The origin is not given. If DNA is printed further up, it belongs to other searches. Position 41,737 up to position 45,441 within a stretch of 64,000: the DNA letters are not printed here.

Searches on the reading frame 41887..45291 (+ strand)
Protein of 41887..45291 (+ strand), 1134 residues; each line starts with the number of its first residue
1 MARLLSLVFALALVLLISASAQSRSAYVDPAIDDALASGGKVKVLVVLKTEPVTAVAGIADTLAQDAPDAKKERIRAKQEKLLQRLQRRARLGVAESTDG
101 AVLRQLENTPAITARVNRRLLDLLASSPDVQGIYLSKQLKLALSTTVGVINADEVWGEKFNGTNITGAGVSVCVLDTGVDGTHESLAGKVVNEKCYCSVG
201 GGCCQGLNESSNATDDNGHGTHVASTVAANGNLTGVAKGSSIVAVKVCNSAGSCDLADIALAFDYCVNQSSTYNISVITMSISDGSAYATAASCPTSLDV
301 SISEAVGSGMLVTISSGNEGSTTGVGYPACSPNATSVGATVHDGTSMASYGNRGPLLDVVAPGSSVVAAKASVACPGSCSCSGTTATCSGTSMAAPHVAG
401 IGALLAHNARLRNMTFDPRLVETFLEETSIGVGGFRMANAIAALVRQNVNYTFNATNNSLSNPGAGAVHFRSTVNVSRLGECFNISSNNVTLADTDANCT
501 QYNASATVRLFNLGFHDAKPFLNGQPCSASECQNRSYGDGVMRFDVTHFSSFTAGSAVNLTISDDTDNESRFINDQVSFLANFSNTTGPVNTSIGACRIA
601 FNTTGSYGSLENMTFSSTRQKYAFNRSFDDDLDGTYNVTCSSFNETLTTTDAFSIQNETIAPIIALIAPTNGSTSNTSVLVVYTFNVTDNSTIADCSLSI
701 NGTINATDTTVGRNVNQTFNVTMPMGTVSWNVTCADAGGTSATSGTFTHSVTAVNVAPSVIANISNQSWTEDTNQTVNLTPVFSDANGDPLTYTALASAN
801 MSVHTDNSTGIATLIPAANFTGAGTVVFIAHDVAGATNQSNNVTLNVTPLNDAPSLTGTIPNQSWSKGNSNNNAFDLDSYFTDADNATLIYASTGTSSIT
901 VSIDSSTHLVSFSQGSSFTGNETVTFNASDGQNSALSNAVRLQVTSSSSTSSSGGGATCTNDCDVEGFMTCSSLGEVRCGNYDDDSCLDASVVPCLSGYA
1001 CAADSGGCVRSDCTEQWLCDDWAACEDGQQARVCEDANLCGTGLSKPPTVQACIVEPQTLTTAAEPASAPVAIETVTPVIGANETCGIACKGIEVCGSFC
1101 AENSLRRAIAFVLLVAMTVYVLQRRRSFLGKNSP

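Call 9: search_protein_families(library=pfam, proteins=[window:41887-45291:+], max_evalue=0.001)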
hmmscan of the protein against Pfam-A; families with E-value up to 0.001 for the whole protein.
window:41887-45291:+ (1134 aa): 3 families
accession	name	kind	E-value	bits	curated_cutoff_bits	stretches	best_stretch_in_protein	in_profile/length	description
PF00082.27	Peptidase_S8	-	4.7e-40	138.1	21.8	1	167-429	1-273/288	Subtilase family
PF17892.7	Cadherin_5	-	8.4e-07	29.2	26.5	1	754-846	1-96/98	Cadherin-like domain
PF17963.7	Big_9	-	6.6e-05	24.2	23.6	1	755-840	1-84/89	Bacterial Ig domain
